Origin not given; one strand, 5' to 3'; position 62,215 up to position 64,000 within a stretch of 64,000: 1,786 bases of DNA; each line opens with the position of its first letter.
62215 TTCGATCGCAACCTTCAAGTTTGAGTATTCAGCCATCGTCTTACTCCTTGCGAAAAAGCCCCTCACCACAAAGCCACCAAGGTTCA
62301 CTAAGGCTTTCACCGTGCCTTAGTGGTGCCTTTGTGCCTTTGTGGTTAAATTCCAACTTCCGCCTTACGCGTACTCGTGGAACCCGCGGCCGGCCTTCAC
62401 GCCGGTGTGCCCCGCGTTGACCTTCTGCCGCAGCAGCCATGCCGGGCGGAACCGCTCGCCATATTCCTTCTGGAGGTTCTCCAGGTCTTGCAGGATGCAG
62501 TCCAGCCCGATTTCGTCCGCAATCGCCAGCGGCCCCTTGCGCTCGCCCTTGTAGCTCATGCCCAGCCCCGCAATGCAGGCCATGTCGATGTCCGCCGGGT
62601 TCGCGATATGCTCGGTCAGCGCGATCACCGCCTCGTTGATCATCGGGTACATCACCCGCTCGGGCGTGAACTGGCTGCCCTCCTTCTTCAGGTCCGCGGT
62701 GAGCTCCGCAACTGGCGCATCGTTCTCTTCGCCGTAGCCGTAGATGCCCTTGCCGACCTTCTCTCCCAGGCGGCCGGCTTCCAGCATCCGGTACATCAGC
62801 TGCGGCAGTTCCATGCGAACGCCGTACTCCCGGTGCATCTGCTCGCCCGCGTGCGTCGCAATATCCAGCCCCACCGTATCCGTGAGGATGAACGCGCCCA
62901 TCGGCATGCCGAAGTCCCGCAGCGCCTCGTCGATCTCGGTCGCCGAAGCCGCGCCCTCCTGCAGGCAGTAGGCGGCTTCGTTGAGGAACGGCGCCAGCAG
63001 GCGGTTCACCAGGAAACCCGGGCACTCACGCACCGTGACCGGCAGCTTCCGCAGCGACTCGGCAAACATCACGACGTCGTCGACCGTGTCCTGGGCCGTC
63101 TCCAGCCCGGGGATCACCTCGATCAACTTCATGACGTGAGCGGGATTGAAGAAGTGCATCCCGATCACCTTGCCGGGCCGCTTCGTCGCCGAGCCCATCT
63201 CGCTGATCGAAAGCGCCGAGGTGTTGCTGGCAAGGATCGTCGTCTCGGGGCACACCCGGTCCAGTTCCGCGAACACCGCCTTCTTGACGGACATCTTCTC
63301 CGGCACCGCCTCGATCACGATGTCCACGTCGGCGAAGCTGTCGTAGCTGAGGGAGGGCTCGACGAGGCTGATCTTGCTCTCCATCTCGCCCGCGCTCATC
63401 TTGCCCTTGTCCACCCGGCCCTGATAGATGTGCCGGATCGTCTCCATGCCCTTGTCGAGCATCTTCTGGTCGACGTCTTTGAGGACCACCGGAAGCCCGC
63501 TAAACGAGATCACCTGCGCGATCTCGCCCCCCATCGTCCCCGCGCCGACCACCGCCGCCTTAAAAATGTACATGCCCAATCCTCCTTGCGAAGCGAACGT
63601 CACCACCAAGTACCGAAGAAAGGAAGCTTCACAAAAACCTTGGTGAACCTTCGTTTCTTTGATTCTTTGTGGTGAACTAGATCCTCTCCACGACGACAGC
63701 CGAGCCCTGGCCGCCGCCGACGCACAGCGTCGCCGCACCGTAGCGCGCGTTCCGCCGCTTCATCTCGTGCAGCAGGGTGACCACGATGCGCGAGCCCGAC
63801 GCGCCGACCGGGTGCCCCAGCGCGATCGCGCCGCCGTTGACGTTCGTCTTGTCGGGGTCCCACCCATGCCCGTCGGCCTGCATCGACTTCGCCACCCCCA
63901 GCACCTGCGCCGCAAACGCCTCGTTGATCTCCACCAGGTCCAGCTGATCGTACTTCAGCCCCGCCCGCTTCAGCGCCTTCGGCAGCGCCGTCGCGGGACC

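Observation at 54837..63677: Nearly every intergenic junction of a 9-kb beta-oxidation operon is occupied by a hairpin repeat element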

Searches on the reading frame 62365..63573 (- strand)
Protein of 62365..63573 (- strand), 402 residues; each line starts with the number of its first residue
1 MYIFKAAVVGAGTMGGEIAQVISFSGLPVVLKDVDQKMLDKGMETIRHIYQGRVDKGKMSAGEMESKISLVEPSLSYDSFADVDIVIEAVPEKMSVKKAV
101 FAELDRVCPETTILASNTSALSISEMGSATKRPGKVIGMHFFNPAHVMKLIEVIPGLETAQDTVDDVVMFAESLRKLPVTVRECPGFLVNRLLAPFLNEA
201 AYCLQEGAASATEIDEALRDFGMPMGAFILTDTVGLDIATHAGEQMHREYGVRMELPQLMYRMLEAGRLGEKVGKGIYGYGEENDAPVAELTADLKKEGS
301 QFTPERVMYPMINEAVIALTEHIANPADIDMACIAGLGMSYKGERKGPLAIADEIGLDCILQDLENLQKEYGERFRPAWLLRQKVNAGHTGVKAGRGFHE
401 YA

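Call 10: search_protein_families(library=pfam, proteins=[window:62365-63573:-])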
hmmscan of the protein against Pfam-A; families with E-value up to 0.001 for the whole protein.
window:62365-63573:- (402 aa): 2 families
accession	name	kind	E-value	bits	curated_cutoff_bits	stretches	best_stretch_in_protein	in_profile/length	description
PF02737.24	3HCDH_N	-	5.3e-64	215.9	22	1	5-184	1-180/180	3-hydroxyacyl-CoA dehydrogenase, NAD binding domain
PF00725.27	3HCDH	-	3.9e-48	162.4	22.1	2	186-280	1-97/97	3-hydroxyacyl-CoA dehydrogenase, C-terminal domain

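Call 14: find_related_loci(query=window:62365-63573:-, collection=genome_contigs, flank=10000)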
Query window:62365-63573:- (402 aa) in genome_contigs; peptide patterns used: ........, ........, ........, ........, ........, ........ (x = any residue, [..] = any of these).
599 stretches matched a pattern (row limit reached: there are more); 565 encode a relative of the query (tblastn E <= 1e-3); the best 80 are kept; 80 distinct loci.
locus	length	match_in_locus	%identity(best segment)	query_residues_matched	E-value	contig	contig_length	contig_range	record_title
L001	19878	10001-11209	76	1-402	0e+0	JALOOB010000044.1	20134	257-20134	MAG: Anaerolineae bacterium isolate Prado092 scaffold_3540, whole genome shotgun sequence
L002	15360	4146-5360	73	1-402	0e+0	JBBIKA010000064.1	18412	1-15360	MAG: Chloroflexota bacterium isolate CYS170214_bin_175 NODE_3326_length_18412_cov_25.294874, whole genome shotgun sequen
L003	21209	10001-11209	73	1-402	0e+0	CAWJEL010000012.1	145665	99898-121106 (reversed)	MAG: uncultured Chloroflexia bacterium isolate MFD04716.bin.2.35 genome assembly, contig: contig_23435, whole genome sho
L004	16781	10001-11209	74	1-402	0e+0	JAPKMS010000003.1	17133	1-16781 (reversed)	MAG: Anaerolineae bacterium isolate MO66 k75_2425, whole genome shotgun sequence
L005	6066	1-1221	74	14-402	0e+0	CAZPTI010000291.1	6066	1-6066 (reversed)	MAG TPA_asm: uncultured Anaerolineales bacterium isolate SRP278314_co2_92 genome assembly, contig: NODE_18904_length_606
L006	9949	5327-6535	72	1-402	0e+0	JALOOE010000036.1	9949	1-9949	MAG: Anaerolineae bacterium isolate Prado095 scaffold_12032, whole genome shotgun sequence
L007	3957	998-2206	72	1-402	0e+0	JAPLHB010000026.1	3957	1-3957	MAG: Chloroflexota bacterium isolate LacPavin_0920_WC70_MAG_64_18 LacPavin_0920_WC70_scaffold_381469, whole genome shotg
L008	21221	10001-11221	71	1-402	0e+0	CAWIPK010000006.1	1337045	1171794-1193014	MAG: uncultured Chloroflexia bacterium isolate MFD01721.bin.1.56 genome assembly, contig: contig_27543, whole genome sho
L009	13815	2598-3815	70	1-402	0e+0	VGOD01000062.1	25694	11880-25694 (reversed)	MAG: Chloroflexi bacterium isolate K_DeepCast_250m_m2_061 K_DeepCast_250m_m2_061_Ga0194125_10003396, whole genome shotgu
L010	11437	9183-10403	68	1-402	0e+0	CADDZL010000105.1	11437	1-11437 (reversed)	Chloroflexi bacterium isolate 22 genome assembly, contig: NODE_4153_length_11437_cov_4.981256, whole genome shotgun sequ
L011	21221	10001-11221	66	1-402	0e+0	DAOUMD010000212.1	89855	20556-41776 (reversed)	MAG TPA_asm: Anaerolineae bacterium isolate W31_78 k127_891707, whole genome shotgun sequence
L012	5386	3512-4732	67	1-402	0e+0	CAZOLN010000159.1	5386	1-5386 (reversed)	MAG TPA_asm: uncultured Anaerolineales bacterium isolate binchicken_co6_399 genome assembly, contig: NODE_20395_length_5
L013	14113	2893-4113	67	1-402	0e+0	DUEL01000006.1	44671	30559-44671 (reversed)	MAG TPA_asm: Thermoflexia bacterium isolate J88 Contig6, whole genome shotgun sequence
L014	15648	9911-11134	65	1-402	0e+0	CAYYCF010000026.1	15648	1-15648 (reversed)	MAG TPA_asm: uncultured Anaerolineales bacterium isolate binchicken_co232_215 genome assembly, contig: NODE_7393_length_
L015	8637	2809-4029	65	1-402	0e+0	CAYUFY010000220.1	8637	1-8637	MAG TPA_asm: uncultured Anaerolineales bacterium isolate binchicken_co186_156 genome assembly, contig: NODE_11189_length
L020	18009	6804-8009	66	1-401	2e-177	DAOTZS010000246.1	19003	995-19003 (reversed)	MAG TPA_asm: Anaerolineae bacterium isolate H6_552 k131_1089357, whole genome shotgun sequence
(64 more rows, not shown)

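Call 77: search_protein_families(library=pfam, proteins=[L001:12169-14193:+], max_evalue=0.01)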
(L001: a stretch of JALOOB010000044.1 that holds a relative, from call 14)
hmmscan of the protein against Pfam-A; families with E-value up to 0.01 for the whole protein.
L001:12169-14193:+ (674 aa): 2 families
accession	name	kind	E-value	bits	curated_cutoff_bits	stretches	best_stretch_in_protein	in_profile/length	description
PF01936.24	NYN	-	3.4e-31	109.1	24.2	1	10-152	2-144/145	NYN domain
PF12872.13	OST-HTH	-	9.1e-06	25.9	23.8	1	172-233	5-64/71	OST-HTH/LOTUS domain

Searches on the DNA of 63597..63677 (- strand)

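Call 65: build_rna_model(alignment_id=A4)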
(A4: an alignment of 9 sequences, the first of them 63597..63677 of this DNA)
Model R1 built from alignment A4 (9 sequences, 110 columns); structure: RNAalifold consensus.
model positions 79; base pairs 29; branch points 0; effective number of sequences 2.07; information 0.717 bits per position. Calibrated on 0.2 Mb of random sequence (short: E-values are rough).
structure used (alignment columns):
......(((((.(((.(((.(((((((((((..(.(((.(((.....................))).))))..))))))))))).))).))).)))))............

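Call 66: search_with_rna_model(model_id=R1, sources=[window, L001, L002, L003, L004, L005, L006, L007, L008, L009, L010, L011, L012, L013, L014, L015, L016, L017, L018, L019, L020, L021, L022, L023, L024, L025, L026, L027, L028, L029, L030, L031, L032, L033, L034, L035, L036, L037, L038, L039, L040, L041, L042, L043, L044, L045, L046, L047, L048, L049, L050, L051, L052, L053, L054, L055, L056, L057, L058, L059, L060, L061, L062, L063, L064, L065, L066, L067, L068, L069, L070, L071, L072, L073, L074, L075, L076, L077, L078, L079, L080], max_evalue=1)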
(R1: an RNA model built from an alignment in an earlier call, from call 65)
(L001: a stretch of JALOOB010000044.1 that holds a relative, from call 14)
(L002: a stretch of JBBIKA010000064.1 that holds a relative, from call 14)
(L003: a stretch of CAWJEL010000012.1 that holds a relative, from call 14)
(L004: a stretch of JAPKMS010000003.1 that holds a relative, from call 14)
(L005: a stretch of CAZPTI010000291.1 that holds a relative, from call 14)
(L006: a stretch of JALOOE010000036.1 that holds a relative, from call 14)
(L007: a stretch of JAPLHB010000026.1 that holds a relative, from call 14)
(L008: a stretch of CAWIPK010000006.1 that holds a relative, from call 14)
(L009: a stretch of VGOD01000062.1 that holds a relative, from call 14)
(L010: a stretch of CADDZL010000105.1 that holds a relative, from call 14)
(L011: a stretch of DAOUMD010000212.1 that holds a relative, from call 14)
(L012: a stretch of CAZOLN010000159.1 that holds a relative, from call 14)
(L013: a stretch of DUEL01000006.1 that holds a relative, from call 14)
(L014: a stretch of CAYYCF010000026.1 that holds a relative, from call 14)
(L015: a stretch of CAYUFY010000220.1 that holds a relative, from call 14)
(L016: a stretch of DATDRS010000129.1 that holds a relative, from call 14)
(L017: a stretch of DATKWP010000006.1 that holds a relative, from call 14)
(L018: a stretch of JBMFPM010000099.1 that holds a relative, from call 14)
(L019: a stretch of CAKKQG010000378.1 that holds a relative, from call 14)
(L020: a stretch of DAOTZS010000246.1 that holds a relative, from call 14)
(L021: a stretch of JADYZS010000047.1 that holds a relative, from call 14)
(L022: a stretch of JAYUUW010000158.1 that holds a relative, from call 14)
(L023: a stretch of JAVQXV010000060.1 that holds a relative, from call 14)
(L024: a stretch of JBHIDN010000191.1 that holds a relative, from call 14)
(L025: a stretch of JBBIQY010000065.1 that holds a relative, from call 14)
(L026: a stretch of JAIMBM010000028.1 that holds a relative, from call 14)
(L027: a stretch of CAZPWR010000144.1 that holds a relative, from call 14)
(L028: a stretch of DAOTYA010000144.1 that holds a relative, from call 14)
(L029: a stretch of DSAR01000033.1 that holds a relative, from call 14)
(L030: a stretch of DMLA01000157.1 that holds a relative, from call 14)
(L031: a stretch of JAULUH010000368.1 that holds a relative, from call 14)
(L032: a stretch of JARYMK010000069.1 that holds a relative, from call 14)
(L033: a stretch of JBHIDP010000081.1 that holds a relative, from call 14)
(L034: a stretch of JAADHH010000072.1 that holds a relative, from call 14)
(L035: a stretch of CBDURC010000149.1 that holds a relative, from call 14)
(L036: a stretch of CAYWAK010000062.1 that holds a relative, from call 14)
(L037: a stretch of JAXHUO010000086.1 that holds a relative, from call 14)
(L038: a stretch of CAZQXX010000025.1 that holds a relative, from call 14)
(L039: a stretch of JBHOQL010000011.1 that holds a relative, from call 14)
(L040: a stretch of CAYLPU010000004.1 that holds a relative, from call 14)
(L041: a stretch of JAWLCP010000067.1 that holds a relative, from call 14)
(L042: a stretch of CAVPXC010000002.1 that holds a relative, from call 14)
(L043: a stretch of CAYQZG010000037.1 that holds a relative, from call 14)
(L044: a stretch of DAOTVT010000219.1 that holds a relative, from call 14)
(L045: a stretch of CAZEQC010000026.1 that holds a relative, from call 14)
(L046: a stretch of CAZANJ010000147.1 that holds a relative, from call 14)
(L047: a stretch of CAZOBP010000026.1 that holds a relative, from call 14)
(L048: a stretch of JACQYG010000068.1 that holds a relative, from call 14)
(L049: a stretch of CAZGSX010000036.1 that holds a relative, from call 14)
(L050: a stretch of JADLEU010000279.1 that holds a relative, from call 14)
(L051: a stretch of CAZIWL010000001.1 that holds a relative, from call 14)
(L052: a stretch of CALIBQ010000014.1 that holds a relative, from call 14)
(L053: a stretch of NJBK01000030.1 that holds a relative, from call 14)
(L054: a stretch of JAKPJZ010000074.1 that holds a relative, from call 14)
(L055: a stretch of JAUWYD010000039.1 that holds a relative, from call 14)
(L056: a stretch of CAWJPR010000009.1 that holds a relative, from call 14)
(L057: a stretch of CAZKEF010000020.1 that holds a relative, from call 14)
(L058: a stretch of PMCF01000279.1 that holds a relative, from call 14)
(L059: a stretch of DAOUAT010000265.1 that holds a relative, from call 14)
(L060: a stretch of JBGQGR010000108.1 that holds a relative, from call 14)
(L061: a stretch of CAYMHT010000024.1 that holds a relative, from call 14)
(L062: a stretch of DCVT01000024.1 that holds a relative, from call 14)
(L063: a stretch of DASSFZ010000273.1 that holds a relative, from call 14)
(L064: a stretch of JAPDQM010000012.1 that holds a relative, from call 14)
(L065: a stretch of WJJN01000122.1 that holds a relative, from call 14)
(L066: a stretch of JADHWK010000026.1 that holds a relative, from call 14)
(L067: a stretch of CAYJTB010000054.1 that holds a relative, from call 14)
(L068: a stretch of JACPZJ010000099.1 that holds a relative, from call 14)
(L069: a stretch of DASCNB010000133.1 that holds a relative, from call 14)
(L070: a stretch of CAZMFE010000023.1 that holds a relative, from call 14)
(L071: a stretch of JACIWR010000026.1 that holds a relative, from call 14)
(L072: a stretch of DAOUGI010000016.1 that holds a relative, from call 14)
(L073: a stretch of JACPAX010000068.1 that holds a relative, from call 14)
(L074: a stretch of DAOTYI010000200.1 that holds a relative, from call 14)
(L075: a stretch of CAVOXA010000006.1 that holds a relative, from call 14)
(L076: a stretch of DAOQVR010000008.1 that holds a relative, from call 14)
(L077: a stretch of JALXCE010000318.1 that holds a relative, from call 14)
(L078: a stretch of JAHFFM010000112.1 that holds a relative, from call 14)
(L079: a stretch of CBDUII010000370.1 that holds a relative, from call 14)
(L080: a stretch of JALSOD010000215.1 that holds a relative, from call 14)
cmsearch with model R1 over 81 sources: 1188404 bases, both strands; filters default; matches with E-value up to 1: 34.
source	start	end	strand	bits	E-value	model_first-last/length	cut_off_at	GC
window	54835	54913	-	90.3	1.3e-20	1-79/79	no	0.54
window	54836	54914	+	86.4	1.5e-19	1-79/79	no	0.54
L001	18527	18605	+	81.8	2.7e-18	1-79/79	no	0.57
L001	19170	19249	+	80.1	7.7e-18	1-79/79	no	0.47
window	63599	63675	-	78.9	1.6e-17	1-79/79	no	0.43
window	24914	25009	+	77.1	5e-17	1-79/79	no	0.5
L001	14191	14278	+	75.9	1.1e-16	1-79/79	no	0.44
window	59268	59345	-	71.6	1.5e-15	1-79/79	no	0.44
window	63600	63676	+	69.5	5.7e-15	1-79/79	no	0.42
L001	14190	14277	-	69.5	5.8e-15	1-79/79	no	0.44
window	59269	59346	+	69.4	5.9e-15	1-79/79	no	0.42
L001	18526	18604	-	68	1.4e-14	1-79/79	no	0.56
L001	19169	19248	-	67.6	1.8e-14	1-79/79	no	0.47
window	24913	25008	-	65.4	7.5e-14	1-79/79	no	0.5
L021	9638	9703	+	59.6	2.7e-12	1-79/79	no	0.39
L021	9637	9702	-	56.5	1.9e-11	1-79/79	no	0.41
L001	3931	4017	-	50.8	6.5e-10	1-79/79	no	0.47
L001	3932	4018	+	48.5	2.8e-09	1-79/79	no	0.47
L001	15478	15536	+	34.5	1.7e-05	1-79/79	no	0.44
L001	15477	15535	-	32.8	4.8e-05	1-79/79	no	0.42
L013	6252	6319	-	29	0.00052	1-79/79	no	0.56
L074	3211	3277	+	28.8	0.00057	1-79/79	no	0.51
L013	6253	6320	+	27.3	0.0014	1-79/79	no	0.56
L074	3207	3273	-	26.5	0.0024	1-79/79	no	0.49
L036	6960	7061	+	23.6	0.015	1-79/79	no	0.54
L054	12186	12285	+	19.8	0.15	1-79/79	no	0.63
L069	11021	11074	-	19.1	0.25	1-79/79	no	0.43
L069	11022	11075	+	18.9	0.27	1-79/79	no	0.43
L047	14873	14927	+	18.3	0.42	1-79/79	no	0.56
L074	15069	15136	+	17.3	0.73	1-79/79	no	0.57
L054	12185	12284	-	17.2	0.79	1-79/79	no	0.62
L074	15068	15135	-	17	0.93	1-79/79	no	0.59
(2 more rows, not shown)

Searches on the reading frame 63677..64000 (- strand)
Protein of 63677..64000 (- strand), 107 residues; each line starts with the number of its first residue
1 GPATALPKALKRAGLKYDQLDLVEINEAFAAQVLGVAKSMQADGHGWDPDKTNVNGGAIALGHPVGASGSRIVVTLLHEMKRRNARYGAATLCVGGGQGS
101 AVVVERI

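Call 10: search_protein_families(library=pfam, proteins=[window:63677-64000:-])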
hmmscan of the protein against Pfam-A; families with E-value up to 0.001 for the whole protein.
window:63677-64000:- (107 aa): 1 family
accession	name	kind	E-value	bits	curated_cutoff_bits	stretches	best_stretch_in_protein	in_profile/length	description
PF02803.24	Thiolase_C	-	4.5e-43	146.2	27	1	1-106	23-123/123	Thiolase, C-terminal domain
